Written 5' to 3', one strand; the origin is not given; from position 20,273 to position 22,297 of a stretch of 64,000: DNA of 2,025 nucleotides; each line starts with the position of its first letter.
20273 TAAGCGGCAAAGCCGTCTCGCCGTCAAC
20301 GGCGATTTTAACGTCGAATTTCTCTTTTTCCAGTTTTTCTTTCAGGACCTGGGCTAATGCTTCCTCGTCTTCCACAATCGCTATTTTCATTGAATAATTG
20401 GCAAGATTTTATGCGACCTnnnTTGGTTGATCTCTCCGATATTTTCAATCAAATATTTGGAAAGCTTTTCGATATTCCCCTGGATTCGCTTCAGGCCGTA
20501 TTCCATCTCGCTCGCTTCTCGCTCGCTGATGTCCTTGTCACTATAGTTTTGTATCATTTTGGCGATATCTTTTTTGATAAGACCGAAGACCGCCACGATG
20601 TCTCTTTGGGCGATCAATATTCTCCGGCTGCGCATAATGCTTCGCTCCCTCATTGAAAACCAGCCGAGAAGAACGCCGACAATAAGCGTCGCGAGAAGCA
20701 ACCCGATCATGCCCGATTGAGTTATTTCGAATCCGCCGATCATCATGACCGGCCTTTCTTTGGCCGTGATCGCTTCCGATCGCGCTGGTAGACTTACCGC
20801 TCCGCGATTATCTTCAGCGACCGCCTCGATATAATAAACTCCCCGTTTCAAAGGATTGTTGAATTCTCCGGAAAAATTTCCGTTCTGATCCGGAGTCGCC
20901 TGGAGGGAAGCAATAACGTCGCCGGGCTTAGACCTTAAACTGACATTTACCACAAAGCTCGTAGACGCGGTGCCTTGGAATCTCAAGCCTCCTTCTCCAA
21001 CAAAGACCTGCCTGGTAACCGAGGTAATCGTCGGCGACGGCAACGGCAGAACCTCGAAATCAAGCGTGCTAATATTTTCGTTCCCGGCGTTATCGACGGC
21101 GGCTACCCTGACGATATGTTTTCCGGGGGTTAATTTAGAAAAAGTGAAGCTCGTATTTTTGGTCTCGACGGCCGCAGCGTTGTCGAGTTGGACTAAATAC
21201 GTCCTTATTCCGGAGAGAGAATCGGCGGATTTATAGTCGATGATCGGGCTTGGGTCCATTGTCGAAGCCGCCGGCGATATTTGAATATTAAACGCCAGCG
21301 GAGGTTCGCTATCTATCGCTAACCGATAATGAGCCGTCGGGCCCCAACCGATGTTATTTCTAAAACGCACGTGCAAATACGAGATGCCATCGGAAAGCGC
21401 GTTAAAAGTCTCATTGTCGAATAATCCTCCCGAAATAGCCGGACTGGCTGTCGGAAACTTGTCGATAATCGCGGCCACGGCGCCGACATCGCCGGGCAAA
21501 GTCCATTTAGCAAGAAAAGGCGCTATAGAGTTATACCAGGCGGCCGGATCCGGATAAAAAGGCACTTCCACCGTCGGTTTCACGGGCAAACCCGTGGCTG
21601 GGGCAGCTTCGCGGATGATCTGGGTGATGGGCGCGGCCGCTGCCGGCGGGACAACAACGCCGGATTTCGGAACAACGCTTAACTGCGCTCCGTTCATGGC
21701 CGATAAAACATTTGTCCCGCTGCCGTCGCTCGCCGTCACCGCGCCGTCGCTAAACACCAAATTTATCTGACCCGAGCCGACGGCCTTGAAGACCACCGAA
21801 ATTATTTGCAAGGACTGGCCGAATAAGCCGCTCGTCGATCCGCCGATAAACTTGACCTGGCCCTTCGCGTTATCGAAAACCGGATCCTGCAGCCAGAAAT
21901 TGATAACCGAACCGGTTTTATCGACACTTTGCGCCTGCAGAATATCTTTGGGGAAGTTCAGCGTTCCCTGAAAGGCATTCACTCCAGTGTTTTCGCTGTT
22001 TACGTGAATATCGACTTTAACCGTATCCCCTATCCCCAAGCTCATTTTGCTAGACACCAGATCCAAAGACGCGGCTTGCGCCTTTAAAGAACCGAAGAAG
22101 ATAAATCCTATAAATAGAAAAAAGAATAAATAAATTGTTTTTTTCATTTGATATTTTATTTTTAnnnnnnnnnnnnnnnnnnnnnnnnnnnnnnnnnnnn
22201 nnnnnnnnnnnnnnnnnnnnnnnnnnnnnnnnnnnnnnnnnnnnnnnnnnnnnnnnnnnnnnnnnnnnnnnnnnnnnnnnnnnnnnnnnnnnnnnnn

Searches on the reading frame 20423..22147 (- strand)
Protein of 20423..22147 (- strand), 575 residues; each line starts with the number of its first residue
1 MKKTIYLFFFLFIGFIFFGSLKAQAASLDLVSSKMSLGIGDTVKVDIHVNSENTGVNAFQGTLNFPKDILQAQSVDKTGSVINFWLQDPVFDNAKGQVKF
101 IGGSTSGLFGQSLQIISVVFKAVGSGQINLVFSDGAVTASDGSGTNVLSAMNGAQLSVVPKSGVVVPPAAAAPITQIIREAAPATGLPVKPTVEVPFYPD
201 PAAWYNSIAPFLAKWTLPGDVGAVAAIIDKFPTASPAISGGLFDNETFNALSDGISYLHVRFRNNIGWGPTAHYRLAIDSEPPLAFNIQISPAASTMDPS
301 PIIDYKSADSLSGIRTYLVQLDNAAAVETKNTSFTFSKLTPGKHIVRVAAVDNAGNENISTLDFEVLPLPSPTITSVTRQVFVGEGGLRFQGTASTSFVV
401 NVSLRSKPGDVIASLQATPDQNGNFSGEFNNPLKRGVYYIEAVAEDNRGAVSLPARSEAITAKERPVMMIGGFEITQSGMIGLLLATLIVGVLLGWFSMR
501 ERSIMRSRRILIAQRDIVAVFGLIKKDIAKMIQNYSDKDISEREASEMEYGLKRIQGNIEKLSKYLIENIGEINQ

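Call 5: search_protein_families(library=pfam, proteins=[window:20423-22147:-], max_evalue=0.01)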
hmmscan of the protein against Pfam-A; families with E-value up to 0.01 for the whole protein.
window:20423-22147:- (575 aa): 3 families
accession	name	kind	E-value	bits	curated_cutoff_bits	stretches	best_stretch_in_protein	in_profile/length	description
PF19077.6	Big_13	-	1.6e-08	35.4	27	1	325-366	57-100/102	Bacterial Ig-like domain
PF07495.19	Y_Y_Y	-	0.00018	21.8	26.6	1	317-366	12-64/65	Y_Y_Y domain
PF00963.24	Cohesin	-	0.00074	20.2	24.1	1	39-146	12-127/139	Cohesin domain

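Call 43: search_protein_families(library=pfam, proteins=[window:20423-22147:-], max_evalue=0.05)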
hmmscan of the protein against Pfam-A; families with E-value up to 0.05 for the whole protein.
window:20423-22147:- (575 aa): 5 families
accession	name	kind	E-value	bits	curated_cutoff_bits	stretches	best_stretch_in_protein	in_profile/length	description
PF19077.6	Big_13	-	1.6e-08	35.4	27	1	325-366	57-100/102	Bacterial Ig-like domain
PF07495.19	Y_Y_Y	-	0.00018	21.8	26.6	1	317-366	12-64/65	Y_Y_Y domain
PF00963.24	Cohesin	-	0.00074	20.2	24.1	1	39-146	12-127/139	Cohesin domain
PF00801.26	PKD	-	0.016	15.6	23.5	0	326-360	42-75/80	PKD domain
PF04151.21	PPC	-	0.022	16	25.9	0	409-441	35-67/70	Bacterial pre-peptidase C-terminal domain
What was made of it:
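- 20420..22147 (-): Downstream partner gene (575 aa): signal peptide, cohesin-like domain (residues 39-146), Big_13 Ig domain, C-terminal transmembrane helix and cytoplasmic tail. It is the presumed membrane anchor for the dockerin. Big_13 scores 35.4 bits (calls 5, 43).
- Closest known: Cellulosome-type cohesin-dockerin anchoring. Same: The adjacent gene has a cohesin-like domain (calls 5, 43).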
